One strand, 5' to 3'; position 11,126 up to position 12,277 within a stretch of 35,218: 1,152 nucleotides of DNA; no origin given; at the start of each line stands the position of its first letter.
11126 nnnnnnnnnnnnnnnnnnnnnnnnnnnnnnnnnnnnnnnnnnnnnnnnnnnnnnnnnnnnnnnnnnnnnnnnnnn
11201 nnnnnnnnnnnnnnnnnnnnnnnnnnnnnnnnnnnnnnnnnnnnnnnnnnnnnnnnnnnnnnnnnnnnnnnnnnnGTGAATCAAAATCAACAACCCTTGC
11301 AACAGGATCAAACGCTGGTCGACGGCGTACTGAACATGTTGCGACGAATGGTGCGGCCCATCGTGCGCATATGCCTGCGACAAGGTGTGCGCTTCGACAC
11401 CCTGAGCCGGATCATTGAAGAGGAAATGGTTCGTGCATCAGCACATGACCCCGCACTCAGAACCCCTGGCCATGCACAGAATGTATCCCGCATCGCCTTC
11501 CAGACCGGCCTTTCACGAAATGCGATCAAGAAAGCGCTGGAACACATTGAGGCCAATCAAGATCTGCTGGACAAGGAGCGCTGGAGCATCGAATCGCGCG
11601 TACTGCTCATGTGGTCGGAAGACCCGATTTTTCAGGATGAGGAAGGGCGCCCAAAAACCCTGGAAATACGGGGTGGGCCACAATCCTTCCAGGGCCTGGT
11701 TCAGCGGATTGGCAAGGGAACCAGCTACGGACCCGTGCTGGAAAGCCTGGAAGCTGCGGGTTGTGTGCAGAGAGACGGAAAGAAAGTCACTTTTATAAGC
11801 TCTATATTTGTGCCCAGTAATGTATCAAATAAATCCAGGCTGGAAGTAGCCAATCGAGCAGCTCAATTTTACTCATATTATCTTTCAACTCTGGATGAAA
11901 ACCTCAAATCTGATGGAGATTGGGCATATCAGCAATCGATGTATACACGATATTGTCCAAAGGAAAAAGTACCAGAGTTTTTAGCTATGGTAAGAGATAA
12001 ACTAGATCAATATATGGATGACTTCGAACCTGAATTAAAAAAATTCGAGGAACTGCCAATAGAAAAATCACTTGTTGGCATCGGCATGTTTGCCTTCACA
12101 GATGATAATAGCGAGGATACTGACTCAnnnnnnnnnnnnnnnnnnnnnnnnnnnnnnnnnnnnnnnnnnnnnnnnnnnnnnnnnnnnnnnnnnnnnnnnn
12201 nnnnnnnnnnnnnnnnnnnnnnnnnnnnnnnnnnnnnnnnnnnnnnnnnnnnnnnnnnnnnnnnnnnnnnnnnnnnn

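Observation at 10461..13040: Translationally coupled three-gene operon: stand-alone EAL protein, putative HTH protein and secreted octapeptide-repeat protein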

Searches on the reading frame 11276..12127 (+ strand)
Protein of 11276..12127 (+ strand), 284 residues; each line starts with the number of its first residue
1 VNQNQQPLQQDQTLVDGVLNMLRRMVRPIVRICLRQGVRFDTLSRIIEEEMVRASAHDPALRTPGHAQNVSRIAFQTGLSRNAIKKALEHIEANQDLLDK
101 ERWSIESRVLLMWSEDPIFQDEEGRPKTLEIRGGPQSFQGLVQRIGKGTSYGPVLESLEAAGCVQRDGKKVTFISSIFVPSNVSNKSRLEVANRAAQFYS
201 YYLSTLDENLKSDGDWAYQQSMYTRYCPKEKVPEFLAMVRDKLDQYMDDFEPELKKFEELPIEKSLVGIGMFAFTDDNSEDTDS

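Call 3: search_protein_families(library=pfam, proteins=[window:11276-12127:+], max_evalue=1)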
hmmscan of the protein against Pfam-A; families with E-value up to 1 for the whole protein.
window:11276-12127:+ (284 aa): 3 families
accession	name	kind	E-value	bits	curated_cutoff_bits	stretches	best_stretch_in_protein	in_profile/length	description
PF20112.4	DUF6502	-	5.1e-20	71.9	27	1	22-244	8-225/268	Family of unknown function (DUF6502)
PF21716.3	dnstrm_HI1420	-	0.042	14.2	27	1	65-90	41-66/90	Probable addiction module antidote protein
PF22707.2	S1CSD-TOTE-2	-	0.21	12.1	27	1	161-189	4-32/60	S1/CSD-like domain 2 of the TOTE conflict systems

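Call 4: search_protein_families(library=ncbifam, proteins=[window:11276-12127:+], max_evalue=1)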
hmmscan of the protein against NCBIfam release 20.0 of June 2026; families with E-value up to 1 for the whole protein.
window:11276-12127:+ (284 aa): 0 families

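Call 9: find_homologous_proteins(query=window:11276-12127:+)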
Query window:11276-12127:+ (284 aa): 3 proteins with E <= 0.001 among 519 candidates.
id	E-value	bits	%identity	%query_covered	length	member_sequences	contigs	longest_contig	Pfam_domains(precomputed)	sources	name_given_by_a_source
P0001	2.1e-177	606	96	99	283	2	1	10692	PF20112.5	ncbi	-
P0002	1.9e-144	498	77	100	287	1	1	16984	PF20112.5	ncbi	-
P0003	8.6e-107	375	59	99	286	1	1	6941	PF20112.5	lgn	-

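Call 10: find_related_loci(query=window:11276-12127:+, collection=genome_contigs, flank=6000)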
Query window:11276-12127:+ (284 aa) in genome_contigs; peptide patterns used: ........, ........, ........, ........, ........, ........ (x = any residue, [..] = any of these).
73 stretches matched a pattern; 1 encode a relative of the query (tblastn E <= 1e-3); 1 distinct loci.
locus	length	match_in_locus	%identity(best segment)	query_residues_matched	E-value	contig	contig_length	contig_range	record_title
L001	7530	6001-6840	96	5-284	0e+0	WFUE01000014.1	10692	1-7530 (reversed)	MAG: Lysobacterales bacterium isolate S139_57 k151_143324, whole genome shotgun sequence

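Call 12: find_encoding_contigs(protein=P0002, flank=8000)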
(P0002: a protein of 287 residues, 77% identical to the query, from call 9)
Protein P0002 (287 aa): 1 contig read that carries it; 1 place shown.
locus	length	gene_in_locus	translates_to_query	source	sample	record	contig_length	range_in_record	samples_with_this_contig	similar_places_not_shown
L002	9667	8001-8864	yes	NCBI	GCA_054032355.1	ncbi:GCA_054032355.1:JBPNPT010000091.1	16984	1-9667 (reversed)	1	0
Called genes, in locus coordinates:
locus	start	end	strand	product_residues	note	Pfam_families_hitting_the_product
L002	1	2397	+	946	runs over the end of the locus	PF02463:SMC_N (faint), PF03193:RsgA_GTPase (faint), PF13191:AAA_16 (faint), PF13304:AAA_21 (faint), PF13476:AAA_23 (faint), PF17760:UvrA_inter, PF17755:UvrA_DNA-bind, PF00005:ABC_tran (weak), +2 more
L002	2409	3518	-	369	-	PF01817:CM_2, PF02153:PDH_N (weak), PF20463:PDH_C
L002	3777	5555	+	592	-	PF08811:DUF1800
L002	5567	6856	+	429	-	PF07394:DUF1501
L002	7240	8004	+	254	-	PF00563:EAL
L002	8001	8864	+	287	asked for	PF20112:DUF6502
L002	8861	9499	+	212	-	-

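Call 13: find_encoding_contigs(protein=P0003, flank=8000)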
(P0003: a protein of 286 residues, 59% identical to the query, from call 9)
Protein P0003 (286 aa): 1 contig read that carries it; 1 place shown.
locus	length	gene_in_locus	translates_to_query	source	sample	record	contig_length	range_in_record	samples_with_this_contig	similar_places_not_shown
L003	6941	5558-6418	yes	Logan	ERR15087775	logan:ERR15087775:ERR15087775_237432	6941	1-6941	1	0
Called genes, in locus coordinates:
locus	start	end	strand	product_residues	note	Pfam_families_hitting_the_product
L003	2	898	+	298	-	?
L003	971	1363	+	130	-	PF14489:QueF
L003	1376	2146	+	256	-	PF00753:Lactamase_B, PF12706:Lactamase_B_2 (weak), PF16123:HAGH_C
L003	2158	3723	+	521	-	PF01464:SLT, PF23473:LysM3_LYK4_5 (faint), PF01476:LysM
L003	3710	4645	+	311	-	PF19368:WHD_AraR (weak), PF21906:WHD_NrtR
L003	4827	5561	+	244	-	PF00563:EAL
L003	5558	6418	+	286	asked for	PF20112:DUF6502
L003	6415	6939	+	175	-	?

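Call 21: search_solved_structures(query=A1, max_evalue=10)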
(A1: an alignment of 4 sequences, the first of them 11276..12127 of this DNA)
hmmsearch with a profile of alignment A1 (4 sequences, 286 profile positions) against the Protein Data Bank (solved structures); distinct sequences matched with E-value up to 10: 5.
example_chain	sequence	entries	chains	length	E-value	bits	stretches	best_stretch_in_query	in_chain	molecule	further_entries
4lzi_A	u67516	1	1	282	0.0015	21.2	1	233-275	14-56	Multicystatin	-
8a53_A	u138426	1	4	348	0.3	13.6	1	110-183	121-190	Metacaspase-9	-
9n3d_A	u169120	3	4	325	0.55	12.8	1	110-183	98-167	Metacaspase-9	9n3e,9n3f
7vtq_A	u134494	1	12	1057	0.72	12.4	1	235-260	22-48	NACHT, LRR and PYD domains-containing protein 3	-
6kbw_A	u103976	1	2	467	2.2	10.8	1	195-255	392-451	Trimethylamine monooxygenase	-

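Call 25: search_protein_representatives(alignment_id=A1)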
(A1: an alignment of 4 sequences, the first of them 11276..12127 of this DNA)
Query: 4 sequences, 286 profile positions. Proteins with E-value up to 0.001 (for the whole library): 2129; up to 1e-10: 461; up to 1e-30: 2. The best 150 are listed.
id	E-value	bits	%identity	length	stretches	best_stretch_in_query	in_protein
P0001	3.0e-176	601.1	-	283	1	3-286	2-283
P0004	1.1e-34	136.6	-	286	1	11-284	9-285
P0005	1.4e-26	109.9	-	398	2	18-185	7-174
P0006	7.9e-26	107.5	-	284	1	1-278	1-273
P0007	1.1e-25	107.0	-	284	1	18-276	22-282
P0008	1.2e-25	106.9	-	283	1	12-265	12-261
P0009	1.5e-24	103.2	-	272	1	13-274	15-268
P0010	2.1e-23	99.5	-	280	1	6-274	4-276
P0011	2.3e-23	99.3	-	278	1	2-276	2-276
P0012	5.5e-23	98.1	-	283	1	20-276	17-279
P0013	6.1e-23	98.0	-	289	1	22-280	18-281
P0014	7.0e-23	97.8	-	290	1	11-263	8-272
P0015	1.9e-22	96.4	-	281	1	16-279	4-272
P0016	2.6e-22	95.9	-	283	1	19-259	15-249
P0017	2.6e-22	95.9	-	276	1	19-276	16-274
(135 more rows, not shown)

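Call 26: find_encoding_contigs(protein=P0004, flank=6000, max_places=3)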
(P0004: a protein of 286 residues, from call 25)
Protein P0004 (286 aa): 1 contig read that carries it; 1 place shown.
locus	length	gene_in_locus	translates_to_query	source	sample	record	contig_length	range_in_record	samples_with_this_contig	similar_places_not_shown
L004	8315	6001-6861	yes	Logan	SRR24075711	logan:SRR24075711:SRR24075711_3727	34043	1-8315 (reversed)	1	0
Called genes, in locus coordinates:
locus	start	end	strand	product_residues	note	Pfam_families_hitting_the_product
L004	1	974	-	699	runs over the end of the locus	PF03190:Thioredox_DsbH, PF13098:Thioredoxin_2 (weak), PF13899:Thioredoxin_7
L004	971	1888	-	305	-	PF01218:Coprogen_oxidas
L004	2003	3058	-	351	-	PF01612:DNA_pol_A_exo1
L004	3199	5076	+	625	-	PF03781:FGE-sulfatase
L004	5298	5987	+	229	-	PF00563:EAL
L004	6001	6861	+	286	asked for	PF20112:DUF6502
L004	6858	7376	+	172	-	-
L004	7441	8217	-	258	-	PF03819:MazG, PF01503:PRA-PH (weak), PF03819:MazG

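Call 30: find_encoding_contigs(protein=P0006, flank=6000, max_places=3)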
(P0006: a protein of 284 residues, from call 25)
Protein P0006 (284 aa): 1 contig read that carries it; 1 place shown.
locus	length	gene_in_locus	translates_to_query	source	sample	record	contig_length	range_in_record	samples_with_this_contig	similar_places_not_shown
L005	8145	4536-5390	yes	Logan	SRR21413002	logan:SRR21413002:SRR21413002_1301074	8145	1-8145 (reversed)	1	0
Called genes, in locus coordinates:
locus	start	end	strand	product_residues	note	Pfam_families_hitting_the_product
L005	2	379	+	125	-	?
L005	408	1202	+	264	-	-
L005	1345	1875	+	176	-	-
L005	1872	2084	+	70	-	-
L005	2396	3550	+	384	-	-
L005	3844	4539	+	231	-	PF00563:EAL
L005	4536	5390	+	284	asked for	PF20112:DUF6502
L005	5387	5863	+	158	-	-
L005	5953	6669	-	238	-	PF02586:SRAP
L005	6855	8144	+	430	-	?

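Call 31: find_encoding_contigs(protein=P0008, flank=6000, max_places=3)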
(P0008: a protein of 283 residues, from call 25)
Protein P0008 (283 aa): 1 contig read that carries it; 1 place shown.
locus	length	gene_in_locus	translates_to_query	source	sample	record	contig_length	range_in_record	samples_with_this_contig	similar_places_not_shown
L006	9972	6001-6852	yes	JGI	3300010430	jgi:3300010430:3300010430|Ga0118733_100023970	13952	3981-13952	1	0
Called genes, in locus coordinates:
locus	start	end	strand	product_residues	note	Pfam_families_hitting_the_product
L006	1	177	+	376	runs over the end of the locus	PF01883:FeS_assembly_P, PF00142:Fer4_NifH (faint), PF01656:CbiA, PF09140:MipZ, PF10609:ParA, PF13614:AAA_31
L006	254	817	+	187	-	PF22769:DCD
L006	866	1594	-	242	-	PF11306:DUF3108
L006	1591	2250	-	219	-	PF00551:Formyl_trans_N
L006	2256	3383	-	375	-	PF00586:AIRS, PF02769:AIRS_C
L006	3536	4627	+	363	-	PF09839:DUF2066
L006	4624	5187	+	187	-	PF01066:CDP-OH_P_transf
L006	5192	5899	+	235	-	PF00308:Bac_DnaA (weak), PF25199:nSTAND_NTPase5 (weak), PF22688:Hda_lid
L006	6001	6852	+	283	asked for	PF20112:DUF6502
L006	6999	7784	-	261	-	-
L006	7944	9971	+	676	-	?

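Call 34: find_encoding_contigs(protein=P0007, flank=6000, max_places=3)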
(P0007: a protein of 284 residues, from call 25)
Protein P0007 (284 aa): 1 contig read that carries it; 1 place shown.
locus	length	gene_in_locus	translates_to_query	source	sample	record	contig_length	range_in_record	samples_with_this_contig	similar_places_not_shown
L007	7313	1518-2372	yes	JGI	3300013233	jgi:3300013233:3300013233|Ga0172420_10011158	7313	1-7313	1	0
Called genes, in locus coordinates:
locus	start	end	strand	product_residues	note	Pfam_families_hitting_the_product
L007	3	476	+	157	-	?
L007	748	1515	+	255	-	PF00563:EAL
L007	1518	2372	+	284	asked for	PF20112:DUF6502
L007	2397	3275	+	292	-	-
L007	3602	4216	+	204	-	PF00560:LRR_1 (faint), PF13855:LRR_8 (weak), PF14580:LRR_9 (faint), PF12799:LRR_4 (weak), PF13855:LRR_8 (weak), PF23211:LRR_LRWD1 (weak), PF23598:LRR_14, PF13855:LRR_8, +1 more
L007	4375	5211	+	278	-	-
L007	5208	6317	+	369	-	PF13582:Reprolysin_3 (weak)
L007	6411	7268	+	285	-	PF23023:Anti-Pycsar_Apyc1, PF00753:Lactamase_B, PF12706:Lactamase_B_2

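Call 35: find_encoding_contigs(protein=P0010, flank=6000, max_places=3)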
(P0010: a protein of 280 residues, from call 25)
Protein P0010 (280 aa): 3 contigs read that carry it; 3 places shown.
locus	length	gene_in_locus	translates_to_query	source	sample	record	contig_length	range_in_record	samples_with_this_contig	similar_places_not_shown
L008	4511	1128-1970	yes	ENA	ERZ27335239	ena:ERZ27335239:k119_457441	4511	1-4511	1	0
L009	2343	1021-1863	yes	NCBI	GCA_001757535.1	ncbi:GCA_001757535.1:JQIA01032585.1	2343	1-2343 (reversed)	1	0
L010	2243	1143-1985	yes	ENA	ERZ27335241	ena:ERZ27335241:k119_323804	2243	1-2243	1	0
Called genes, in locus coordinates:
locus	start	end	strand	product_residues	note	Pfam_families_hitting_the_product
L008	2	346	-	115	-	?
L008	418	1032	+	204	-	PF08238:Sel1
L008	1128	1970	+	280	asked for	PF20112:DUF6502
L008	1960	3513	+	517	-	PF18914:DUF5666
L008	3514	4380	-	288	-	PF03279:Lip_A_acyltrans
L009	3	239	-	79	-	?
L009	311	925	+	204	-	PF08238:Sel1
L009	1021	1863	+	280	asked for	PF20112:DUF6502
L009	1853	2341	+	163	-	?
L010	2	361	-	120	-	?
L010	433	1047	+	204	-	PF08238:Sel1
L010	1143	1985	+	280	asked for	PF20112:DUF6502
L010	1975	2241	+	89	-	?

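Call 54: predict_structure(alignment_id=A2)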
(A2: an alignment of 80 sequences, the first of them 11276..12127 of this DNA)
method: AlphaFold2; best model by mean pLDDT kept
length: 284 residues; sequences in the alignment: 80
mean_pLDDT: 85.1   pTM: 0.73
mean pLDDT of the five models: 85.1, 84.7, 80.4, 80.0, 72.8
residues with pLDDT >= 90: 123; 70-90: 127; 50-70: 32; < 50: 2
segments of 3 or more residues with pLDDT < 50: none
pLDDT, mean of each block of 10 residues (from residue 1): 63 85 87 85 93 95 94 97 95 73 82 96 98 98 93 96 96 90 68 75 82 81 77 85 86 83 69 72 58
secondary structure, 60 per line:
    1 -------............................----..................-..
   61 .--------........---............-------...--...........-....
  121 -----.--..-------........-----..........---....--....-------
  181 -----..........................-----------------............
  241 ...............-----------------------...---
elements in order: H8-35 H40-57 H70-77 H81-92 H105-115 H138-145 H151-160 E164-167 E170-173 H186-211 H229-255

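Call 57: find_homologous_proteins(query=A2, max_evalue=1e-10)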
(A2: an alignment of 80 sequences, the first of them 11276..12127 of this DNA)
Query A2 (80 sequences) (284 aa, profile of the alignment): 11 proteins with E <= 1e-10 among 4189 candidates.
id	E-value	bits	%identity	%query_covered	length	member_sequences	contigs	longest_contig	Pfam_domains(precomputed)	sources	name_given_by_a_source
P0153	1.5e-87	312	31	90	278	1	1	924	PF20112.5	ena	-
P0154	1.6e-87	311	29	96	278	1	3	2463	PF20112.5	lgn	-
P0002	2.0e-71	259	77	100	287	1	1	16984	PF20112.5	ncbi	-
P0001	3.4e-71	258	96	99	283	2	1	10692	PF20112.5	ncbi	-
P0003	5.2e-71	257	59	99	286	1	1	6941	PF20112.5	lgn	-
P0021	1.2e-64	236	35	49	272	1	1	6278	PF20112.5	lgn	-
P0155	2.7e-54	202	24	75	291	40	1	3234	PF20112.5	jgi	jgi:uncharacterized protein YbjQ (UPF0145 family)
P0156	9.5e-54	201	24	94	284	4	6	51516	PF20112.5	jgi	jgi:hypothetical protein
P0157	1.3e-53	200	22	69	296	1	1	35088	PF20112.5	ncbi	ncbi:MAG: DUF6502 family protein [Rhodospirillaceae bacterium]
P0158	1.3e-53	200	22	69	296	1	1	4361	PF20112.5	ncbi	-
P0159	4.4e-37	146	32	57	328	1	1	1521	PF20112.5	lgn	-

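Call 59: fold_search(model_id=the predicted structure, library=pdb)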
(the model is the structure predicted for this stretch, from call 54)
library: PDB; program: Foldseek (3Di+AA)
matches with E <= 10: 589; with E <= 0.001: 1
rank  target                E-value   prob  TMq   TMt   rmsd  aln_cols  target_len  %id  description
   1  4hri_A                5.3e-04  1.00  0.36  0.37  10.6       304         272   10  Crystal structure of HetR in complex with a 21-bp palindromic DNA at the upstream of the hetP promoter from Anabaena (released 2013-04-17)
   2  4hri_B                1.6e-03  0.99  0.36  0.37   9.7       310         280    9  Crystal structure of HetR in complex with a 21-bp palindromic DNA at the upstream of the hetP promoter from Anabaena (released 2013-04-17)
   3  3qod_A                1.9e-03  0.99  0.32  0.31  11.0       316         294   12  Crystal Structure of Heterocyst Differentiation Protein, HetR from Fischerella mv11 (released 2011-04-20)
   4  4j00_A                3.9e-03  1.00  0.40  0.39   9.1       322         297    9  Crystal Structure of Fischerella Transcription Factor HetR complexed with 24mer DNA target (released 2013-03-27)
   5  2zcw                  1.1e-01  0.69  0.18  0.25  11.5       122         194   19  Crystal Structure of TTHA1359, a Transcriptional Regulator, CRP/FNR family from Thermus thermophilus HB8 (released 2007-12-04)
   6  9qlj                  1.6e-01  0.75  0.20  0.27  13.8       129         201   17  Crystal Structure of a Disordered Apo-form of A. Fischeri FNR (released 2026-04-08)
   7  7ff0_B                1.6e-01  0.66  0.19  0.25  10.8       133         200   18  Pseudomonas aeruginosa Virulence Factor Regulator with cAMP ligand and auranofin (released 2022-07-27)
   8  9qov                  1.9e-01  0.63  0.20  0.25  13.7       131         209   17  Crystal structure of [2Fe-2S]b D4A-FNR of A. fischeri (released 2026-04-08)
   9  2uwm_A                2.2e-01  0.33  0.17  0.24  14.7       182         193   12  C-TERMINAL DOMAIN(WH2-WH4) OF ELONGATION FACTOR SELB IN COMPLEX WITH SECIS RNA (released 2007-05-08)
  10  9qlt                  2.5e-01  0.57  0.20  0.26  14.1       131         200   18  Crystal Structure of Dimeric Apo-D154A-FNR of A. Fischeri (released 2026-04-08)
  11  5e44                  2.5e-01  0.54  0.19  0.23  13.3       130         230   18  Crystal structure of holo-FNR of A. fischeri (released 2015-12-16)
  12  3mzh_A                2.8e-01  0.47  0.19  0.22  10.8       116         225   21  Crystal structure of cAMP receptor protein from mycobacterium tuberculosis in complex with cAMP and its DNA binding el (released 2011-06-08)
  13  9qmc                  3.1e-01  0.51  0.18  0.22  11.6       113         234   13  Crystal structure of holo-S24F-FNR of A. fischeri (released 2026-04-08)
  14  3kcc_A                3.1e-01  0.41  0.17  0.23  12.6       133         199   16  Crystal structure of D138L mutant of Catabolite Gene Activator Protein (released 2009-11-17)
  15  9qmd                  3.3e-01  0.51  0.20  0.25  13.8       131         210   17  Crystal Structure of Dimeric Apo-L28H-FNR of A. Fischeri (released 2026-04-08)
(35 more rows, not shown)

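Call 64: search_protein_families(library=pfam, alignment_id=A2, max_evalue=10)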
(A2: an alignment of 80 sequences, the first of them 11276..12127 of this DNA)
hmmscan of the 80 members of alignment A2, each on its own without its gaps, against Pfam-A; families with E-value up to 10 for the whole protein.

A. member 1, window:11276-12127:+ (284 aa): 3 families
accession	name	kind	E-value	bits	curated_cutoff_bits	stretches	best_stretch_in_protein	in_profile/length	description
PF20112.4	DUF6502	-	5.1e-20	71.9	27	1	22-244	8-225/268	Family of unknown function (DUF6502)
PF21716.3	dnstrm_HI1420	-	0.042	14.2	27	1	65-90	41-66/90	Probable addiction module antidote protein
PF22707.2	S1CSD-TOTE-2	-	0.21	12.1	27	1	161-189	4-32/60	S1/CSD-like domain 2 of the TOTE conflict systems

B. families by the number of members that match (of 80 scanned): 83 families (the first 25 are shown)
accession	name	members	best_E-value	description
PF20112.4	DUF6502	80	5.2e-85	Family of unknown function (DUF6502)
PF05000.22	RNA_pol_Rpb1_4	3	0.0061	RNA polymerase Rpb1, domain 4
PF24064.2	HTH_NPRL3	2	0.0052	GATOR1 complex protein NPRL3, C-terminal HTH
PF04539.22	Sigma70_r3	2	0.03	Sigma-70 region 3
PF21716.3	dnstrm_HI1420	2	0.042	Probable addiction module antidote protein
PF22560.2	GMT-wHTH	2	0.097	GMT-like wHTH domain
PF22707.2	S1CSD-TOTE-2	2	0.098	S1/CSD-like domain 2 of the TOTE conflict systems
PF05719.16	GPP34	2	0.14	Golgi phosphoprotein 3 (GPP34)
PF24409.1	wHTH-PRTase_assc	2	0.16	wHTH-PRTase associated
PF14147.11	Spore_YhaL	2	0.16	Sporulation protein YhaL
PF04104.19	DNA_primase_lrg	1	0.0024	Eukaryotic and archaeal DNA primase, large subunit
PF08278.16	DnaG_DnaB_bind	1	0.0031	DNA primase DnaG DnaB-binding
PF04542.20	Sigma70_r2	1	0.0041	Sigma-70 region 2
PF06252.17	GemA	1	0.0056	Bacteriophage Mu, GemA protein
PF18371.6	FAD_SOX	1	0.009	Flavin adenine dinucleotide (FAD)-dependent sulfhydryl oxidase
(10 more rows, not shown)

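Call 87: predict_structure(alignment_id=A6)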
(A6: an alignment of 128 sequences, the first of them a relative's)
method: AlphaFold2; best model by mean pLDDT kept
length: 283 residues; sequences in the alignment: 128
mean_pLDDT: 88.1   pTM: 0.74
mean pLDDT of the five models: 88.1, 87.5, 87.3, 84.6, 78.5
residues with pLDDT >= 90: 163; 70-90: 96; 50-70: 20; < 50: 4
segments of 3 or more residues with pLDDT < 50: none
pLDDT, mean of each block of 10 residues (from residue 1): 57 83 92 90 94 95 95 97 95 55 83 95 97 97 93 94 97 91 83 87 91 90 89 93 90 85 84 83 66
secondary structure, 60 per line:
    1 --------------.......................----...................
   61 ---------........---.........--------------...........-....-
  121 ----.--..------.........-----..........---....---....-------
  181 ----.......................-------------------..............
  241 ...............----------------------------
elements in order: H15-37 H42-60 H70-77 H81-89 H104-114 H137-144 H150-159 E163-166 E170-173 H185-207 H227-255
